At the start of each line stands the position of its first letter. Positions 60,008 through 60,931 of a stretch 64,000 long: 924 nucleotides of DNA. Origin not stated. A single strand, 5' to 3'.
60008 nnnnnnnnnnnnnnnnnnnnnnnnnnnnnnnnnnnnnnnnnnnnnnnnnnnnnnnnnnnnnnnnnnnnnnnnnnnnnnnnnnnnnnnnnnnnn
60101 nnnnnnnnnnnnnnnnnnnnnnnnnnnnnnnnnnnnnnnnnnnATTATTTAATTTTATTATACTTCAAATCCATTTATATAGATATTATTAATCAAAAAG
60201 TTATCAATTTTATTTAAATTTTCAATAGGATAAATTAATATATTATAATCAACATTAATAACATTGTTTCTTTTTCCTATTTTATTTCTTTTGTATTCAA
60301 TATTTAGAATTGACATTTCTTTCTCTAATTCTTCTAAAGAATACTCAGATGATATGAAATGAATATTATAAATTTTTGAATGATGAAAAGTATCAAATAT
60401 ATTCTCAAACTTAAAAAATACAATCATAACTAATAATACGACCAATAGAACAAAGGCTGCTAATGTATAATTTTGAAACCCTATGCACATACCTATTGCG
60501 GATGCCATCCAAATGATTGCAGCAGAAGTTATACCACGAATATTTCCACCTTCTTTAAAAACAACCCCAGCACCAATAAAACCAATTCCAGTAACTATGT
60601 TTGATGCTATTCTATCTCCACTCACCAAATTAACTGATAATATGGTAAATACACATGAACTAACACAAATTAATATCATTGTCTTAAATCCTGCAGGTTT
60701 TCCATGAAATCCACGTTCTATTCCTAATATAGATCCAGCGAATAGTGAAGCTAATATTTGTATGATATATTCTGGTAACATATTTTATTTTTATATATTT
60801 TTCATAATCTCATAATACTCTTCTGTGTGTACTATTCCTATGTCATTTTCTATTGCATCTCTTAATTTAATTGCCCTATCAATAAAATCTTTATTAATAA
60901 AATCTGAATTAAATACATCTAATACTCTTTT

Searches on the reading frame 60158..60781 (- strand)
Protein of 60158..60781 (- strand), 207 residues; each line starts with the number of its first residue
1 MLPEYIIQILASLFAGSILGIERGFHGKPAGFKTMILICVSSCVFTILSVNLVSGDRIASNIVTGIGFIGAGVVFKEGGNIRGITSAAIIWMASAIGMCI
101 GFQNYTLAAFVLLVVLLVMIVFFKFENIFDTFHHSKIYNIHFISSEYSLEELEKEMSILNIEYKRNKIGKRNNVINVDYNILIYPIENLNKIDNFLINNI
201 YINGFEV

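Call 3: search_protein_families(library=pfam, proteins=[window:60158-60781:-], max_evalue=0.01)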
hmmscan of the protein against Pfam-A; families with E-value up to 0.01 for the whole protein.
window:60158-60781:- (207 aa): 1 family
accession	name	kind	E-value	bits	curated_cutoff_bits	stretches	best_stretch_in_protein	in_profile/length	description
PF02308.21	MgtC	-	3.1e-34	118.4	31.4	1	10-127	2-120/121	MgtC family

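Call 4: search_protein_families(library=ncbifam, proteins=[window:60158-60781:-], max_evalue=0.01)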
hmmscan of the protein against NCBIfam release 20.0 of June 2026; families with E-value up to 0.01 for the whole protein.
window:60158-60781:- (207 aa): 2 families
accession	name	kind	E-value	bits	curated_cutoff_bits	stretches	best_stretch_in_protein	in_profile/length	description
NF011912.0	PRK15385.1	equivalog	3.3e-24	85.5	255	1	4-123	9-130/231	MgtC family protein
NF007431.0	PRK09977.1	equivalog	8.4e-24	84.4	214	1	1-184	1-191/215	MgtC/SapB family protein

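Call 7: search_dna_similar(query=window:60158-60781:-, collection=phages, mode=protein, max_rows=30)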
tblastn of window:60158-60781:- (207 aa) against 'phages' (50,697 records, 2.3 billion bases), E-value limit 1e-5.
Records with a match: 31; places in all: 31; records where one place covers at least 80% of the query: 0.
Best place of each record, by identity: <60% 31.
By first word of the organism name: Bacteriophage 12; Listeria 6; Salmonella 3; Bacillus 2; Acinetobacter 2; Enterococcus 2; uncultured 1; Escherichia 1; Microcystis 1; Bacteroides 1.
By host as written in the record: - 15; Listeria monocytogenes 6; Bacillus megaterium str. ATCC 43725 2; Homo sapiens 2; Enterococcus faecalis 2; Salmonella enterica subsp. enterica serovar Kentucky 1; Escherichia coli O157:H7 ATCC 43895 1; Microcystis sp. SG03 1; and 1 more.
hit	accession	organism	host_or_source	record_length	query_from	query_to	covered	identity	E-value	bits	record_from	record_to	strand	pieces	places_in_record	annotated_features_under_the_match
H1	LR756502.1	uncultured phage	metagenomic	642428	2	104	50%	44.4%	1e-14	77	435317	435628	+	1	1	record has no annotation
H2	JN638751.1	Bacillus phage G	Bacillus megaterium str. ATCC 43725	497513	5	108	50%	42.7%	2e-16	82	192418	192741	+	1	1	262: gp262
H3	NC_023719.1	Bacillus phage G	Bacillus megaterium str. ATCC 43725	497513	5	108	50%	42.7%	2e-16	82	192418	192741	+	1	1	262: gp262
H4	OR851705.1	Salmonella phage S.Kent 1-2-1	Salmonella enterica subsp. enterica ...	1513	1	105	51%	41.7%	2e-13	73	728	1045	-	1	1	record has no annotation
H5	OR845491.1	Escherichia phage ECO95 1-6-1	Escherichia coli O157:H7 ATCC 43895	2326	1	105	51%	41.7%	3e-13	73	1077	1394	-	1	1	record has no annotation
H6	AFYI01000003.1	Salmonella enterica subsp. enterica serovar Infantis str. ...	Homo sapiens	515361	1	105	51%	41.7%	3e-13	73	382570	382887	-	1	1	putative protein MgtC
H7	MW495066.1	Microcystis phage MaAM05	Microcystis sp. SG03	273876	2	108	52%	39.7%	3e-20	94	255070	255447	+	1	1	hypothetical protein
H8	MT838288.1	Bacteriophage sp.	human fecal samples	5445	8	108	49%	41.7%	1e-16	83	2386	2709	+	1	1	record has no annotation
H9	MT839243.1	Bacteriophage sp.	human fecal samples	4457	7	127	58%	33.8%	5e-17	84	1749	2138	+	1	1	record has no annotation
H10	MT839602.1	Bacteriophage sp.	human fecal samples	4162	9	108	48%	39.3%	4e-12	70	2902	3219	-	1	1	record has no annotation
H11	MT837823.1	Bacteriophage sp.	human fecal samples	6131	6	126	58%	32.0%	6e-12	69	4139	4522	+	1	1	record has no annotation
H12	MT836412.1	Bacteriophage sp.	human fecal samples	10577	9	108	48%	37.4%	2e-11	68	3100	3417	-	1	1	record has no annotation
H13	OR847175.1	Listeria phage LM 4-11-1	Listeria monocytogenes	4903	1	105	51%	35.3%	1e-13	74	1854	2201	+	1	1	record has no annotation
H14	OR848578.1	Listeria phage LM 4-14-1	Listeria monocytogenes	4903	1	105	51%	35.3%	1e-13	74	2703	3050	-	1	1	record has no annotation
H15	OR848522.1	Listeria phage LM 4-14-1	Listeria monocytogenes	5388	1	105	51%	35.3%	1e-13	74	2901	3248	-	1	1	record has no annotation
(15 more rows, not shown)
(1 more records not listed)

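Call 10: search_protein_families(library=phrogs, proteins=[window:60158-60781:-], max_evalue=0.001)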
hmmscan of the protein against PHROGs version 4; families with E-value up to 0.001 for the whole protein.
window:60158-60781:- (207 aa): 0 families

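Call 15: find_homologous_proteins(query=window:60158-60781:-, max_evalue=0.00001)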
Query window:60158-60781:- (207 aa): 1589 proteins with E <= 0.00001 among 2053 candidates; the best 120 are listed.
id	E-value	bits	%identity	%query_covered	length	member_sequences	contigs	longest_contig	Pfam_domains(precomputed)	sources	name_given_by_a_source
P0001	4.7e-125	433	98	100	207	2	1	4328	PF02308.22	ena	-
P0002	2.4e-111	388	87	100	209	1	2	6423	PF02308.22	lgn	-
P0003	2.6e-107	375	85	99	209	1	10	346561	PF02308.22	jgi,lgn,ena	-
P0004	1.6e-105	369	81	100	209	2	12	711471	PF02308.22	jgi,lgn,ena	-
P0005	1.9e-105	369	83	100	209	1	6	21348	PF02308.22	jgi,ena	-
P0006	1.7e-104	366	82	100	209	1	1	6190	PF02308.22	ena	-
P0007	5.3e-101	354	81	100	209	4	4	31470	PF02308.22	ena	-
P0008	1.6e-92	327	72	100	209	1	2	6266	PF02308.22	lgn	-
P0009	2.7e-92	326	73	100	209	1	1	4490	PF02308.22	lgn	-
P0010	4.0e-92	326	73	100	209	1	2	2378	PF02308.22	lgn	-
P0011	1.0e-90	321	71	100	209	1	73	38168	PF02308.22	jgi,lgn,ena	-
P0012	3.3e-90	319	70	100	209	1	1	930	PF02308.22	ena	-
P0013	3.4e-90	319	70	100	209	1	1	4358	PF02308.22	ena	-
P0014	3.4e-90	319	70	100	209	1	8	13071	PF02308.22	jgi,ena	-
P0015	4.5e-90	319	69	100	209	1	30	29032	PF02308.22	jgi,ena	-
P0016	7.2e-90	318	70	100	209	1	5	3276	PF02308.22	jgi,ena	-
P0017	3.2e-89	316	72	99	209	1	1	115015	PF02308.22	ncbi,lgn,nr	ncbi:MAG: MgtC/SapB family protein [Paludibacter sp.]|nr:MgtC/SapB family protein [Paludibacter sp.]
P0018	3.5e-89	316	72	99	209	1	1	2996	PF02308.22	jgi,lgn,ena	-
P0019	4.0e-89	316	69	100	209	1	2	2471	PF02308.22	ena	-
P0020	5.1e-89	315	69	100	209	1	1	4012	PF02308.22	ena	-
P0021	9.9e-89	314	69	100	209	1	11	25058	PF02308.22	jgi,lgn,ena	-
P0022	1.1e-88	314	69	100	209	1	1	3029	PF02308.22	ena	-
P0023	1.3e-88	314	69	100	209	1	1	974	PF02308.22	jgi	-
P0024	1.6e-88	314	69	100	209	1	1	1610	PF02308.22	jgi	-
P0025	2.2e-88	313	69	100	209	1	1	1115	PF02308.22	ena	-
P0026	2.7e-88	313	69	100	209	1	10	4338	PF02308.22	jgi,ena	-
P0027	3.3e-88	313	69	100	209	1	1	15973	PF02308.22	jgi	jgi:putative Mg2+ transporter-C (MgtC) family protein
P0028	5.2e-88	312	68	100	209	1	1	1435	PF02308.22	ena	-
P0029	1.1e-87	311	69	100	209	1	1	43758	PF02308.22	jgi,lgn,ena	jgi:putative Mg2+ transporter-C (MgtC) family protein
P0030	1.6e-87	310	69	100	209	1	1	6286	PF02308.22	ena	-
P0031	1.7e-87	310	68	100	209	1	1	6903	PF02308.22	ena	-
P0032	1.8e-87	310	69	100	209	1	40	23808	PF02308.22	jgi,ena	jgi:putative Mg2+ transporter-C (MgtC) family protein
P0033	2.0e-87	310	68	100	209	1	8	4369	PF02308.22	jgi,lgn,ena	jgi:putative Mg2+ transporter-C (MgtC) family protein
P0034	2.2e-87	310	69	100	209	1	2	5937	PF02308.22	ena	-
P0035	2.2e-87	310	70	99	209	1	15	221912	PF02308.22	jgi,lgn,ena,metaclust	metaclust:\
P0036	2.6e-87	310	69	100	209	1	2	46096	PF02308.22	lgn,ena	-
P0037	2.7e-87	310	70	99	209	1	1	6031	PF02308.22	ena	-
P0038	2.7e-87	310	70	99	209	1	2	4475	PF02308.22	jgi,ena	-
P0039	3.3e-87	309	69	100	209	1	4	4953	PF02308.22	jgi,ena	-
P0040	3.4e-87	309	68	100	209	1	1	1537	PF02308.22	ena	-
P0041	3.8e-87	309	68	100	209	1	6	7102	PF02308.22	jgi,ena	-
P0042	4.0e-87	309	69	100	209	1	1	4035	PF02308.22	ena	-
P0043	4.5e-87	309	70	100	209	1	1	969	PF02308.22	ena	-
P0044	4.7e-87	309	70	100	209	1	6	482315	PF02308.22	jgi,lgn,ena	-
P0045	5.9e-87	309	70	99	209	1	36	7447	PF02308.22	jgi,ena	-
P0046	6.0e-87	309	70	100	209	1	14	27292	PF02308.22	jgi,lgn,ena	-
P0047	6.1e-87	309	69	100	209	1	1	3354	PF02308.22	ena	-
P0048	6.8e-87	308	68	100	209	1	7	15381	PF02308.22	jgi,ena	-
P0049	7.1e-87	308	69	100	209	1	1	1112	PF02308.22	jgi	-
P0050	8.3e-87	308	70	99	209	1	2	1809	PF02308.22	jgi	jgi:putative Mg2+ transporter-C (MgtC) family protein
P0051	8.7e-87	308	70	100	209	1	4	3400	PF02308.22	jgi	-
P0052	8.7e-87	308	70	100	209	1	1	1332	PF02308.22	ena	-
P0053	8.8e-87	308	70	99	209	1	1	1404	PF02308.22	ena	-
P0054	1.0e-86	308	68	100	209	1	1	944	PF02308.22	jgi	-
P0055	1.1e-86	308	68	100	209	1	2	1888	PF02308.22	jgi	jgi:putative Mg2+ transporter-C (MgtC) family protein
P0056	1.2e-86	308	70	99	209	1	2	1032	PF02308.22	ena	-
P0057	1.2e-86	308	70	100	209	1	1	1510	PF02308.22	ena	-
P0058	1.2e-86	308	68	99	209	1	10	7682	PF02308.22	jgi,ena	-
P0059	1.3e-86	308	68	99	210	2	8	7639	PF02308.22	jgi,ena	-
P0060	1.3e-86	307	69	100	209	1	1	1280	PF02308.22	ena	-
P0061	1.5e-86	307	69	90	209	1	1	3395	PF02308.22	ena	-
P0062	1.7e-86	307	69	100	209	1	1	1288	PF02308.22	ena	-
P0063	2.1e-86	307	70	100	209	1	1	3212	PF02308.22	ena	-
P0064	2.3e-86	307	69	100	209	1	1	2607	PF02308.22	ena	-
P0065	2.6e-86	306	70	100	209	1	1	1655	PF02308.22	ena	-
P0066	3.4e-86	306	69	100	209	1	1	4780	PF02308.22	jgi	-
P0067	4.0e-86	306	70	99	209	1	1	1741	PF02308.22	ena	-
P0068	4.1e-86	306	68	100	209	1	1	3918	PF02308.22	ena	-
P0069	4.1e-86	306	69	99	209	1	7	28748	PF02308.22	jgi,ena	-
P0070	5.4e-86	305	70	100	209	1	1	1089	PF02308.22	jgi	-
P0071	5.5e-86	305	69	99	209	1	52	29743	PF02308.22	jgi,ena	-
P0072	5.7e-86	305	69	100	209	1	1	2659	PF02308.22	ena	-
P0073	7.1e-86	305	69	100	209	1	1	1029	PF02308.22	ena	-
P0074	7.3e-86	305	68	100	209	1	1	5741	PF02308.22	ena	-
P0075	7.9e-86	305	70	100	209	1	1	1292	PF02308.22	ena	-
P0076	1.1e-85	304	69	100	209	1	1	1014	PF02308.22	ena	-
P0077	1.1e-85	304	69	100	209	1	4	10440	PF02308.22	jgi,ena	-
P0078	1.4e-85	304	68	100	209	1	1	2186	PF02308.22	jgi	-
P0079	1.6e-85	304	69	100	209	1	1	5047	PF02308.22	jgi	-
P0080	2.0e-85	304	69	100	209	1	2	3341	PF02308.22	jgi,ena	-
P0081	8.0e-85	302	69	100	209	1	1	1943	PF02308.22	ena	-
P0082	1.1e-84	301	67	99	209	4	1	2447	PF02308.22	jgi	jgi:putative Mg2+ transporter-C (MgtC) family protein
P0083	1.2e-84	301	69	100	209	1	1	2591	PF02308.22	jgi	jgi:putative Mg2+ transporter-C (MgtC) family protein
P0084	1.8e-84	300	69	99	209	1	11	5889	PF02308.22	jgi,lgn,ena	-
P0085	1.9e-84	300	69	99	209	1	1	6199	PF02308.22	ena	-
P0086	8.6e-84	298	67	100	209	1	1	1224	PF02308.22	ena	-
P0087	4.4e-83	296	67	100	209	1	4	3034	PF02308.22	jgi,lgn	jgi:putative Mg2+ transporter-C (MgtC) family protein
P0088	2.4e-81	290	67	100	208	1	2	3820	PF02308.22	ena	-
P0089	6.1e-81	289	66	100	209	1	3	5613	PF02308.22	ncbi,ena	-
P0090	9.8e-81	288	63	100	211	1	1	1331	PF02308.22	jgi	-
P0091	1.4e-80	288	65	100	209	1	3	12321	PF02308.22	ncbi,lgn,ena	ncbi:MAG: MgtC/SapB family protein [Paludibacter sp.]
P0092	3.1e-80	287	65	99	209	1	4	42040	PF02308.22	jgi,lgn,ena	jgi:putative Mg2+ transporter-C (MgtC) family protein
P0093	3.2e-80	287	66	99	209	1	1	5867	PF02308.22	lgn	-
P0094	3.2e-80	287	65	99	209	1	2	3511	PF02308.22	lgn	-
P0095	3.5e-80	287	80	81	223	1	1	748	PF02308.22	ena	-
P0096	2.8e-79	284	64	100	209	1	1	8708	PF02308.22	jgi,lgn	-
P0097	3.7e-79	283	64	98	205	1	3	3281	PF02308.22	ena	-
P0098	4.2e-79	283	63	100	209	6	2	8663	PF02308.22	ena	-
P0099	4.2e-79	283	65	98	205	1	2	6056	PF02308.22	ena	-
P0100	4.6e-79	283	65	98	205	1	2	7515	PF02308.22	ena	-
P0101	1.3e-78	281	64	99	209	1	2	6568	PF02308.22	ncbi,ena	-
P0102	1.8e-78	281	65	99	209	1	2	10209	PF02308.22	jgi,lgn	jgi:putative Mg2+ transporter-C (MgtC) family protein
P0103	2.6e-78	280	63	100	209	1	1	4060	PF02308.22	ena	-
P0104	2.6e-78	280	64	98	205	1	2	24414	PF02308.22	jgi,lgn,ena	-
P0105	3.8e-78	280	64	98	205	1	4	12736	PF02308.22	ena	-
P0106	4.0e-78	280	63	90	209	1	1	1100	PF02308.22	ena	-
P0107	9.2e-78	279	63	100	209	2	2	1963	PF02308.22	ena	-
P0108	1.1e-77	278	61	99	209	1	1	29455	PF02308.22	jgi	jgi:putative Mg2+ transporter-C (MgtC) family protein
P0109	1.5e-77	278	63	100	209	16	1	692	PF02308.22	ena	-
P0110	1.7e-77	278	62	99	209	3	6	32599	PF02308.22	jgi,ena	-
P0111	2.1e-77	277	64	99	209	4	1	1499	PF02308.22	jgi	jgi:putative Mg2+ transporter-C (MgtC) family protein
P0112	2.4e-77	277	63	99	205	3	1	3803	PF02308.22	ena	-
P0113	6.0e-77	276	61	99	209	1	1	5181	PF02308.22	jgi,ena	-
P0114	6.4e-77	276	63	90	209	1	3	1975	PF02308.22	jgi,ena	-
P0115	8.1e-77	276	64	99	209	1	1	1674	PF02308.22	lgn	-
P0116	1.3e-76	275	63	90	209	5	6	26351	PF02308.22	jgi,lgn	jgi:putative Mg2+ transporter-C (MgtC) family protein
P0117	2.4e-76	274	63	100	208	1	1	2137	PF02308.22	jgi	-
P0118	2.4e-76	274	63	99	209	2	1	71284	PF02308.22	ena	-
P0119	2.5e-76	274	63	100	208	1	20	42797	PF02308.22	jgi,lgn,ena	jgi:putative Mg2+ transporter-C (MgtC) family protein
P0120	3.9e-76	273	63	100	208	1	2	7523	PF02308.22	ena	-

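Call 16: find_encoding_contigs(protein=P0004, flank=10000, max_places=4)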
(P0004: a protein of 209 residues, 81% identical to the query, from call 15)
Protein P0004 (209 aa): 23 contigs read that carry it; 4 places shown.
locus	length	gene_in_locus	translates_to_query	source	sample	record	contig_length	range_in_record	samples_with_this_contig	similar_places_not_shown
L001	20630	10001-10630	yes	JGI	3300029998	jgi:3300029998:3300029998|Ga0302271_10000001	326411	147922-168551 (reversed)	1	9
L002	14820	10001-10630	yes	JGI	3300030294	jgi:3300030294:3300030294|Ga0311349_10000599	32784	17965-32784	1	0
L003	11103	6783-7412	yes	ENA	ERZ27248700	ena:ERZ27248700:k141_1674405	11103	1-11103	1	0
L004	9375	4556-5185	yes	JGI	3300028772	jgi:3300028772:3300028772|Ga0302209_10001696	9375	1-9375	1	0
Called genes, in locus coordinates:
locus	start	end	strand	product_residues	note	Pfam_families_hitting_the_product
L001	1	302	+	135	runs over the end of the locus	-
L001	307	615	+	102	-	-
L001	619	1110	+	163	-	-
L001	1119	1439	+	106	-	-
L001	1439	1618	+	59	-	-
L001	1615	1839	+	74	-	-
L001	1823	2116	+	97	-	-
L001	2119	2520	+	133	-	-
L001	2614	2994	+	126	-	-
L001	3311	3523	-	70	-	-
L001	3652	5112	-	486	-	PF01385:OrfB_IS605, PF07282:Cas12f1-like_TNB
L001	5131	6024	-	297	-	PF04055:Radical_SAM (weak)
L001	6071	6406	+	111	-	-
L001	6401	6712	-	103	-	-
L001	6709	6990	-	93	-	-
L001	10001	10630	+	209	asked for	PF02308:MgtC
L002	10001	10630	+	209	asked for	PF02308:MgtC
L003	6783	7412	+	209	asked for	PF02308:MgtC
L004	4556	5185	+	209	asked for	PF02308:MgtC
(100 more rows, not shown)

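Call 17: find_encoding_contigs(protein=P0017, flank=10000, max_places=3)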
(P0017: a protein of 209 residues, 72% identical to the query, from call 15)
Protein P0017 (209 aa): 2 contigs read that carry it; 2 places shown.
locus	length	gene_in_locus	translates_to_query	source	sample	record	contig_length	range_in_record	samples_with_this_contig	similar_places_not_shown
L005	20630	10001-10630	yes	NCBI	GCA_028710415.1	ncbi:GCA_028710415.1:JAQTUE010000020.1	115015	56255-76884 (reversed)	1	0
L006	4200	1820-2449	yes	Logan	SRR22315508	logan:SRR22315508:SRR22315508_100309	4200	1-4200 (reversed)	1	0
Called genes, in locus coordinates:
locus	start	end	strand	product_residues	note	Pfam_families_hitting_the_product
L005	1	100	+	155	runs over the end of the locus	PF01243:PNPOx_N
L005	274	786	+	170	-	PF00210:Ferritin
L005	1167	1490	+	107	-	-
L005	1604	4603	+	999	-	PF01433:Peptidase_M1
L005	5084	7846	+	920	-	PF00311:PEPcase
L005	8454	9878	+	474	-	PF01370:Epimerase (weak), PF05368:NmrA (weak), PF13460:NAD_binding_10, PF11066:DUF2867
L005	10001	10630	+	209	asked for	PF02308:MgtC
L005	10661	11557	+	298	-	PF03976:PPK2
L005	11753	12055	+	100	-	-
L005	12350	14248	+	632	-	PF07498:Rho_N (faint), PF07497:Rho_RNA_bind, PF00006:ATP-synt_ab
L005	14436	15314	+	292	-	PF26918:Ig_Eae (weak)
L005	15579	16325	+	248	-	PF00106:adh_short, PF08659:KR, PF13561:adh_short_C2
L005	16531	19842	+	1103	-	PF07517:SecA_DEAD, PF01043:SecA_PP_bind, PF21090:P-loop_SecA, PF07516:SecA_SW, PF02810:SEC-C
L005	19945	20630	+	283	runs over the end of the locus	PF01790:LGT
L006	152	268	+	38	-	-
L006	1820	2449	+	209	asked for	PF02308:MgtC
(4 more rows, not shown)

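Call 18: find_related_loci(query=window:60158-60781:-, collection=viral_contigs, flank=10000)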
Query window:60158-60781:- (207 aa) in viral_contigs; peptide patterns used: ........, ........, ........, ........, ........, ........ (x = any residue, [..] = any of these).
26 stretches matched a pattern; 10 encode a relative of the query (tblastn E <= 1e-3); 9 distinct loci.
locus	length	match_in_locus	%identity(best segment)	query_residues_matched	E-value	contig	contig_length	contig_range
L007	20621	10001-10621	85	1-205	5e-114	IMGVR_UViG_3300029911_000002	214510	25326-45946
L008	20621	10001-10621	85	1-205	5e-114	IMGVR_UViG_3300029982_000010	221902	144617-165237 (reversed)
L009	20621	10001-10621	85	1-205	5e-114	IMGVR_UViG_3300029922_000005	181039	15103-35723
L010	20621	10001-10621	85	1-205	5e-114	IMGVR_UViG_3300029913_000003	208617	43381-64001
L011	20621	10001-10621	85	1-205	5e-114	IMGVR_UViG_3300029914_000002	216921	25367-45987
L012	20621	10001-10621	85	1-205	5e-114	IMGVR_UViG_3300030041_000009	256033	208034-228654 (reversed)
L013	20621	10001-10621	85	1-205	5e-114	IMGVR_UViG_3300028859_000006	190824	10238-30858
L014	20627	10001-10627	81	1-207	1e-105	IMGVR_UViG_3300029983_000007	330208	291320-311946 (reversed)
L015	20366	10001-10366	45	8-124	2e-20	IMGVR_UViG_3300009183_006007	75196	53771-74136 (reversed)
